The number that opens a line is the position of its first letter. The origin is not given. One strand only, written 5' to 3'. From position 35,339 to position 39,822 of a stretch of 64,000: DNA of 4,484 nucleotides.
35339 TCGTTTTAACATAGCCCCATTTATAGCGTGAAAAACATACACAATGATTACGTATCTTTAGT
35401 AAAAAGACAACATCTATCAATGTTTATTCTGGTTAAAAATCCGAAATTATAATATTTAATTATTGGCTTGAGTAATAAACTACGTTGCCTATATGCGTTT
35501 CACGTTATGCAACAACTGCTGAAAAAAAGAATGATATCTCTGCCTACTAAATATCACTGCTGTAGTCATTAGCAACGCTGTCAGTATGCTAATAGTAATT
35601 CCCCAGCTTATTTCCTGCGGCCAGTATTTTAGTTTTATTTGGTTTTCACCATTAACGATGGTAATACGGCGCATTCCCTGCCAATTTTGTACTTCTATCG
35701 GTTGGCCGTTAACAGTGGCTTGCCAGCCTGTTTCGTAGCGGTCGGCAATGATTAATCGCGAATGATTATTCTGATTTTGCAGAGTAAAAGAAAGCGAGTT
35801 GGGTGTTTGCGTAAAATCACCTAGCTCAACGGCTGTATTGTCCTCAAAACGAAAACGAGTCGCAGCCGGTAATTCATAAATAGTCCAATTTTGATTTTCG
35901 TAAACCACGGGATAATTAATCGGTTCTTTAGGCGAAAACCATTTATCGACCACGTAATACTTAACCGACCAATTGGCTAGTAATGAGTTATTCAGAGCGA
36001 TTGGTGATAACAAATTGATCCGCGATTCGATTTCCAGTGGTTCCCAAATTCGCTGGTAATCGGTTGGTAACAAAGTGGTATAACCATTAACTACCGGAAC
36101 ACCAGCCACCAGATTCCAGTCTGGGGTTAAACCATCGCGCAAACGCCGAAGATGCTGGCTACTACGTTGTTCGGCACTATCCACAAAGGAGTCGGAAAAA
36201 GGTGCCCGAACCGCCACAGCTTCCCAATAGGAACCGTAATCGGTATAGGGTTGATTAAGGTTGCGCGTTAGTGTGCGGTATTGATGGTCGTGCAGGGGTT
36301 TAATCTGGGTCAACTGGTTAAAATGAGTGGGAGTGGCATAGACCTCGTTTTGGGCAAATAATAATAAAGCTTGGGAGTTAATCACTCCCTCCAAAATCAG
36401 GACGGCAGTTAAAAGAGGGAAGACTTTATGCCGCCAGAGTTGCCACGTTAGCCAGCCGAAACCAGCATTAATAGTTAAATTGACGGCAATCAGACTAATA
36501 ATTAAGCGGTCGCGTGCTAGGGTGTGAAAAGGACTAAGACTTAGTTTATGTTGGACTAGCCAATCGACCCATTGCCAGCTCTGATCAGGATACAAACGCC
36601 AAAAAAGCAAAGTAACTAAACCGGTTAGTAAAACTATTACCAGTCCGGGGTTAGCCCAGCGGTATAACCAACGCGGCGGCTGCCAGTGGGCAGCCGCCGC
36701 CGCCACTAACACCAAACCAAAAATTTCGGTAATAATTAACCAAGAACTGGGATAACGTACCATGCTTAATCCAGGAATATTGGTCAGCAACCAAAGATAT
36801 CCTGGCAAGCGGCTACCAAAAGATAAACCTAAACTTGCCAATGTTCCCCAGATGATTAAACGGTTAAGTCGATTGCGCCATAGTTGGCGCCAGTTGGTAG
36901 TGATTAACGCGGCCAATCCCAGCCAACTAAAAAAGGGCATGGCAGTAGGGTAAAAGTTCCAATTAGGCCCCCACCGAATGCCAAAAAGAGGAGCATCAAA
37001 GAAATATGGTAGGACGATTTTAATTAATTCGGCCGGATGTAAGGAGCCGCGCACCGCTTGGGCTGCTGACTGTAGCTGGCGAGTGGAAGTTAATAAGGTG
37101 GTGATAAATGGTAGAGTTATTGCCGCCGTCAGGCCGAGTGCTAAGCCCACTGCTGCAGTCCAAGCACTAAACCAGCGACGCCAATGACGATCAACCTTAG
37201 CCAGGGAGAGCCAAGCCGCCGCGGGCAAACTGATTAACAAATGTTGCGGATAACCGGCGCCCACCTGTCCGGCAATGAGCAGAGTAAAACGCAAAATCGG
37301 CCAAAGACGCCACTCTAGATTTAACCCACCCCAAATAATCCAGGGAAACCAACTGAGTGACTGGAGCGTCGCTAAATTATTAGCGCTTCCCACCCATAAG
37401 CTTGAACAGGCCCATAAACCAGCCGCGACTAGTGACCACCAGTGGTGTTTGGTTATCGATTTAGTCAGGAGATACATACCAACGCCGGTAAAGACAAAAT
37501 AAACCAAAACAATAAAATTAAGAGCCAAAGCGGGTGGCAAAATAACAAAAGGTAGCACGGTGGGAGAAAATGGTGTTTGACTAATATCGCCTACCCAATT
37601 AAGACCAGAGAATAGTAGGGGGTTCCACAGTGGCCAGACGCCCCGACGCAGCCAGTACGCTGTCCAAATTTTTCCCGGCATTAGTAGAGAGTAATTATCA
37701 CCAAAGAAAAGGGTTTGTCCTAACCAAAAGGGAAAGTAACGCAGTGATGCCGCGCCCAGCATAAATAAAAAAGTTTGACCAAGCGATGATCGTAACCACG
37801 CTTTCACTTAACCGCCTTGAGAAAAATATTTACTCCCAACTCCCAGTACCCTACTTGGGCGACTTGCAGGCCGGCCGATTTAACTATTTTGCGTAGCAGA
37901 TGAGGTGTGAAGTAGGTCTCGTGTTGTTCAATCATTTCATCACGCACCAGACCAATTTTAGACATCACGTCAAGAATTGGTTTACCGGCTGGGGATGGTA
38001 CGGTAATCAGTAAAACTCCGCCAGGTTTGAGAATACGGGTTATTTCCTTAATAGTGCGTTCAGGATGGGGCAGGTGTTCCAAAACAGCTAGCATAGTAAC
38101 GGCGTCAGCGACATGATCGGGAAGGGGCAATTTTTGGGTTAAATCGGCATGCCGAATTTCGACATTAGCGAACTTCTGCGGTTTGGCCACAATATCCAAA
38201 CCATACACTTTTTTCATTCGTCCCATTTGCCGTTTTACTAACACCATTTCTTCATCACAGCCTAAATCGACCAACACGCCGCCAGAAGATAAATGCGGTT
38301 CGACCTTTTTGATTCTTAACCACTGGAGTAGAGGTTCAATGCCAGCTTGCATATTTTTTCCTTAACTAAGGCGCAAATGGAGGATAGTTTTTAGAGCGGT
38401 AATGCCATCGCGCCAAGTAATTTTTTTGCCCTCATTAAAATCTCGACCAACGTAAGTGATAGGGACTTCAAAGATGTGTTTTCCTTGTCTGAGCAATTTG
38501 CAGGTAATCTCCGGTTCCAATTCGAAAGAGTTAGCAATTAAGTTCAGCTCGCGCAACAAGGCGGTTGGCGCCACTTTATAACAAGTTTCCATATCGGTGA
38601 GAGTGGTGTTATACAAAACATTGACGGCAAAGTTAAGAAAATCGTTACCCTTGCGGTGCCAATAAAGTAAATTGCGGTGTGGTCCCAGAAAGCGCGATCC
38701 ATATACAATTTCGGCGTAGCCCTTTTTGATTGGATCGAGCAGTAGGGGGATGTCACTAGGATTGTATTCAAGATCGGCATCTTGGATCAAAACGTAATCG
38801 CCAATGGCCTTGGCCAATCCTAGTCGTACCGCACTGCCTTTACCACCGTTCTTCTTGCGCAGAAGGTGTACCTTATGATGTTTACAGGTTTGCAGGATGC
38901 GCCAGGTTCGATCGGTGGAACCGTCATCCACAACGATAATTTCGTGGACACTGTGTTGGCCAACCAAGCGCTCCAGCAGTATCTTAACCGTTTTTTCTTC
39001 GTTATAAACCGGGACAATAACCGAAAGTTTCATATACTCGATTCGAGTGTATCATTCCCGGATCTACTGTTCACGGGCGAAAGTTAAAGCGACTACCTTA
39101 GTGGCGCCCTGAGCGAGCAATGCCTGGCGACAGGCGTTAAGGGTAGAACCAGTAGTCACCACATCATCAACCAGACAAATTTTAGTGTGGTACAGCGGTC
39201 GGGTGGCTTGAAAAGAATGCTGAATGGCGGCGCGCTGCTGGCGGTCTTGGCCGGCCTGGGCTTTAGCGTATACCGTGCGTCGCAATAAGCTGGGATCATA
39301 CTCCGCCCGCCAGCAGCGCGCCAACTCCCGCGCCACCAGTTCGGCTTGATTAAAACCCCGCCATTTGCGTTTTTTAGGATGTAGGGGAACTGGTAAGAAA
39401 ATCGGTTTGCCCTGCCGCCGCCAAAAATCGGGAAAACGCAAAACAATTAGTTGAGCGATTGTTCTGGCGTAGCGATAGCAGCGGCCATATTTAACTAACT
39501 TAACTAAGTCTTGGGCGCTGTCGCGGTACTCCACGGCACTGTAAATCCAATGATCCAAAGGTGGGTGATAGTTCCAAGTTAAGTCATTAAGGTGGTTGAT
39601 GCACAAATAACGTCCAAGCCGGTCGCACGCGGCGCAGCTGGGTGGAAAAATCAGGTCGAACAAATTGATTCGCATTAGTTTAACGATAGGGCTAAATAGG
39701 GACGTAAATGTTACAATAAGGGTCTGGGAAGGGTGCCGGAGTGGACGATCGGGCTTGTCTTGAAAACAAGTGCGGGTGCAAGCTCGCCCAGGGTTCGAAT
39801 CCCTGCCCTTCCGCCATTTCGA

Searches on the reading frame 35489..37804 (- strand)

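Call 60: search_protein_families(library=pfam, proteins=[window:35489-37804:-], max_evalue=0.00001)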
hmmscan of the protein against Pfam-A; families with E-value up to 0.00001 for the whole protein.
window:35489-37804:- (771 aa): 1 family
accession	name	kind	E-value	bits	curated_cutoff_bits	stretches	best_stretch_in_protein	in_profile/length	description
PF09586.16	YfhO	-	7.2e-16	58.2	28.5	1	661-739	756-835/835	Bacterial membrane protein YfhO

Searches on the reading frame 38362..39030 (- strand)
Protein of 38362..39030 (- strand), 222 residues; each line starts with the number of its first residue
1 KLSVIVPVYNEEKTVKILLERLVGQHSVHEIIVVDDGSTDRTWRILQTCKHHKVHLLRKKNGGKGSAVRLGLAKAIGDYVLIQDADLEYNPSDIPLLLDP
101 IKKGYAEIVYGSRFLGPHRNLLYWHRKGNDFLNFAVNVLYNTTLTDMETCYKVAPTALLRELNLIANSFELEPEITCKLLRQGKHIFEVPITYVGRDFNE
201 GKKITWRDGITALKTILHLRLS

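Call 63: search_protein_families(library=pfam, proteins=[window:38362-39030:-], max_evalue=0.0001)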
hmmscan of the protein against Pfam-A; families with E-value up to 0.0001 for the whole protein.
window:38362-39030:- (222 aa): 3 families
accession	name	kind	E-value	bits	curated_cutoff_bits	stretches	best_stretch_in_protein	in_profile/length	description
PF00535.33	Glycos_transf_2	-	2.1e-35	122.6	23.3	1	3-150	1-155/168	Glycosyl transferase family 2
PF10111.15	Glyco_tranf_2_2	-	2.3e-08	34.3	27.3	1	3-87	1-92/276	Glycosyltransferase like family 2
PF13641.12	Glyco_tranf_2_3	-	3.3e-05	24.4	27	1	2-115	3-125/230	Glycosyltransferase like family 2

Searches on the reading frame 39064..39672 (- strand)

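Call 63: search_protein_families(library=pfam, proteins=[window:39064-39672:-], max_evalue=0.0001)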
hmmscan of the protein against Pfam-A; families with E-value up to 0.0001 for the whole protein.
window:39064-39672:- (202 aa): 1 family
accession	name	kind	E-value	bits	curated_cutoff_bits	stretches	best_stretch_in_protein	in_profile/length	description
PF00156.33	Pribosyltran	-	1.3e-05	25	26.3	1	110-199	44-124/158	Phosphoribosyl transferase domain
